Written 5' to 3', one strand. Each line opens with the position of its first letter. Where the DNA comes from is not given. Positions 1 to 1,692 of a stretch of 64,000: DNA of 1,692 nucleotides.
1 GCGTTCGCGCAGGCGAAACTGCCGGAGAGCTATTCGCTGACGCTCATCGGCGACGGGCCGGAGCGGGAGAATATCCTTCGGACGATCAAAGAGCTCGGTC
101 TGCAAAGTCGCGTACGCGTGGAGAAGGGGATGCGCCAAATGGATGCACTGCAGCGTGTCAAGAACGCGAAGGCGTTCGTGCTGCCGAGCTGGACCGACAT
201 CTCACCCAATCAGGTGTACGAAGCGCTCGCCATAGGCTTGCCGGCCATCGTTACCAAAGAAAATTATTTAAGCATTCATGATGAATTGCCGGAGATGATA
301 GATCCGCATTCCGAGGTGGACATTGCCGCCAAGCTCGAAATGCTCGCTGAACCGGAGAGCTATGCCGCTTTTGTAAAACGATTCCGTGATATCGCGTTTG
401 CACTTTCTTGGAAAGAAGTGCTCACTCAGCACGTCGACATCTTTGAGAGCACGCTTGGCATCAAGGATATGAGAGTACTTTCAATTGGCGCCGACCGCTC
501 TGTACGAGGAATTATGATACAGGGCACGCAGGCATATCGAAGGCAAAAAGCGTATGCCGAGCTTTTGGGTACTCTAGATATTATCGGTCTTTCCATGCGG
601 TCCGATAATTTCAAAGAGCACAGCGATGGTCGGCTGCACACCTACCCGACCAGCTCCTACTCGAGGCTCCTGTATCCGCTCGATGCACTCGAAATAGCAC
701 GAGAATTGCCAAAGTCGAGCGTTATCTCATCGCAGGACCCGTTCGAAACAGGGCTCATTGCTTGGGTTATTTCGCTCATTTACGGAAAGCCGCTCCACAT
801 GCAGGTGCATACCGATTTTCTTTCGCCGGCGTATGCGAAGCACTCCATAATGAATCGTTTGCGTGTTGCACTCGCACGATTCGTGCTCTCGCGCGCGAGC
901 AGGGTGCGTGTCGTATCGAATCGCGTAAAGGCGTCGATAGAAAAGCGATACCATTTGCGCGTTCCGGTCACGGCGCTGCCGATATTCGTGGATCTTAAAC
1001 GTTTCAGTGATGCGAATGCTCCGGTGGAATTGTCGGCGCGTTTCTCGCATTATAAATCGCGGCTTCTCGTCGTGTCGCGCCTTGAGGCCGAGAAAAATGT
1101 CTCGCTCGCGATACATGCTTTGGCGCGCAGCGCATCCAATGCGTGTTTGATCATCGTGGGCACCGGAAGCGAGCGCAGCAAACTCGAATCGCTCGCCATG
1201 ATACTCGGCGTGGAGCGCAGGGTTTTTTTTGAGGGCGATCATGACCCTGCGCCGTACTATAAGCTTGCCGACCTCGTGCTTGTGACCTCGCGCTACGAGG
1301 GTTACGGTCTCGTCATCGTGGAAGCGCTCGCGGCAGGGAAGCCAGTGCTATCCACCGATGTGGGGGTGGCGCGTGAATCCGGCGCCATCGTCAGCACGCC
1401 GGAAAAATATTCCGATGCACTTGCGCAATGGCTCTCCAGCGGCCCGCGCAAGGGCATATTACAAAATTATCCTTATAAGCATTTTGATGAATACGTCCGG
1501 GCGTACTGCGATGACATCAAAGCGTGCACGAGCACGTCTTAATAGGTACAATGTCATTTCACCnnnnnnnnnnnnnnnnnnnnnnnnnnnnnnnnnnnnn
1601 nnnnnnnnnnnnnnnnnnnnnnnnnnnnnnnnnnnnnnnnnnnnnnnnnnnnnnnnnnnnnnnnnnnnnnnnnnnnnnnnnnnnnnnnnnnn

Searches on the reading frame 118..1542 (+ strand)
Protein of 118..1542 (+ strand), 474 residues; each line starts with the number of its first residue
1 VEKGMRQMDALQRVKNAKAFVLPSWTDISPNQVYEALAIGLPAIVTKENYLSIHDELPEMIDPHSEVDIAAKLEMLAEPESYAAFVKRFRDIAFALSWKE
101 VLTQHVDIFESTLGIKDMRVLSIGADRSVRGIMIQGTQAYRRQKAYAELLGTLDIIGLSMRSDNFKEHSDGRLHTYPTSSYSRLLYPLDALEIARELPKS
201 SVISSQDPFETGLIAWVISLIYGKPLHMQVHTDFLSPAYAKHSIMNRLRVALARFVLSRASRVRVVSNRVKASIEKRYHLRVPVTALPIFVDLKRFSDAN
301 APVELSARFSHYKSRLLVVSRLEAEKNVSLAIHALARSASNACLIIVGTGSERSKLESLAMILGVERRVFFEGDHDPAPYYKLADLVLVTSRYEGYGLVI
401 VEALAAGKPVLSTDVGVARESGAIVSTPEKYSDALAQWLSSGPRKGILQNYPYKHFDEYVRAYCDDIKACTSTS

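Call 3: search_protein_families(library=pfam, proteins=[window:118-1542:+], max_evalue=0.01)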
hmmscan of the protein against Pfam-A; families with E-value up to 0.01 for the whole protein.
window:118-1542:+ (474 aa): 5 families
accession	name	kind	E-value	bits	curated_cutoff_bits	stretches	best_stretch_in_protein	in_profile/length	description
PF13692.12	Glyco_trans_1_4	-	7.5e-32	111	27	2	315-440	3-141/142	Glycosyl transferases group 1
PF00534.26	Glycos_transf_1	-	5.9e-31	107.7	26.4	2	315-442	17-159/172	Glycosyl transferases group 1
PF20706.3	GT4-conflict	-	6.7e-12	45.5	26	1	251-418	138-317/385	Family 4 Glycosyltransferase in conflict systems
PF13439.12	Glyco_transf_4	-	3.1e-09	37.5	28.5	1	172-295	42-170/170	Glycosyltransferase Family 4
PF13579.12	Glyco_trans_4_4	-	5.7e-06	27.2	29.7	1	154-286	22-154/158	Glycosyl transferase 4-like domain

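Call 4: search_protein_families(library=ncbifam, proteins=[window:118-1542:+], max_evalue=0.01)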
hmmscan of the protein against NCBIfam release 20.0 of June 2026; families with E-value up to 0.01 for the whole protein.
window:118-1542:+ (474 aa): 35 families (the best 25 are shown)
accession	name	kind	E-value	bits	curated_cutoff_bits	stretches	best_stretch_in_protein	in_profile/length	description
TIGR04047.1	MSMEG_0565_glyc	hypoth_equivalog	3.6e-20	72.4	259.85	2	258-429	137-326/373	MSMEG_0565 family glycosyltransferase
TIGR03088.1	stp2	hypoth_equivalog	7.8e-20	71.2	409.05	2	291-419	169-308/374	TIGR03088 family PEP-CTERM/XrtA system glycosyltransferase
TIGR03999.1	thiol_BshA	equivalog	1.4e-19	70.3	273.7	1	252-417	137-306/375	N-acetyl-alpha-D-glucosaminyl L-malate synthase BshA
NF047684.1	TeichurnBiosyTuaC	equivalog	1.8e-18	66.7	550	1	257-417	162-323/391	teichuronic acid biosynthesis protein TuaC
NF050063.1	ProtGlycPglJ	equivalog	2.6e-15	56.5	500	1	313-415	194-297/363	N-acetylgalactosamine-N,N'-diacetylbacillosaminyl-diphospho-undecaprenol 4-alpha-N-acetylgalactosaminyltransferase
NF046085.1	XrtY_assoc_Gly1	equivalog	1.6e-14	53.6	400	1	252-418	154-320/387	XrtY-associated glycosyltransferase XYAG1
NF041876.1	EPS_EpsE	equivalog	1.2e-13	51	400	2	257-420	159-332/389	exopolysaccharide biosynthesis GT4 family glycosyltransferase EpsE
TIGR03449.1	mycothiol_MshA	equivalog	1.4e-13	50.5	462.5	1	291-455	197-383/406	D-inositol-3-phosphate glycosyltransferase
NF053787.1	GlcN_PG_synth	equivalog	8e-13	48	480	1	199-420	82-298/361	N-acetylglucosaminyl phosphatidylglycerol synthase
NF007396.0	PRK09922.1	equivalog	1.8e-12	46.8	385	1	314-415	183-291/361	lipopolysaccharide 1,6-galactosyltransferase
NF047881.1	glyco_SdgB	exception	4.7e-11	42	800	1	257-415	272-427/496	serine-aspartate repeat adhesin O-glycosyltransferase SdgB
NF041010.1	glycosy_Agl16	equivalog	9.1e-11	41.2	575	1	311-435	177-312/352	glycosylation protein Agl16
NF038255.1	exopoly_VpsD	equivalog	2.4e-10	39.8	300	1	263-421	160-320/381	VpsD family glycosyltransferase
NF038295.1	EPS_HpsP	equivalog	4.3e-10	39.2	550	1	251-415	146-320/388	hormogonium polysaccharide biosynthesis glycosyltransferase HpsP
NF011726.0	PRK15179.1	equivalog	5.6e-10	38.2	733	1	262-421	459-629/694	Vi polysaccharide biosynthesis protein TviE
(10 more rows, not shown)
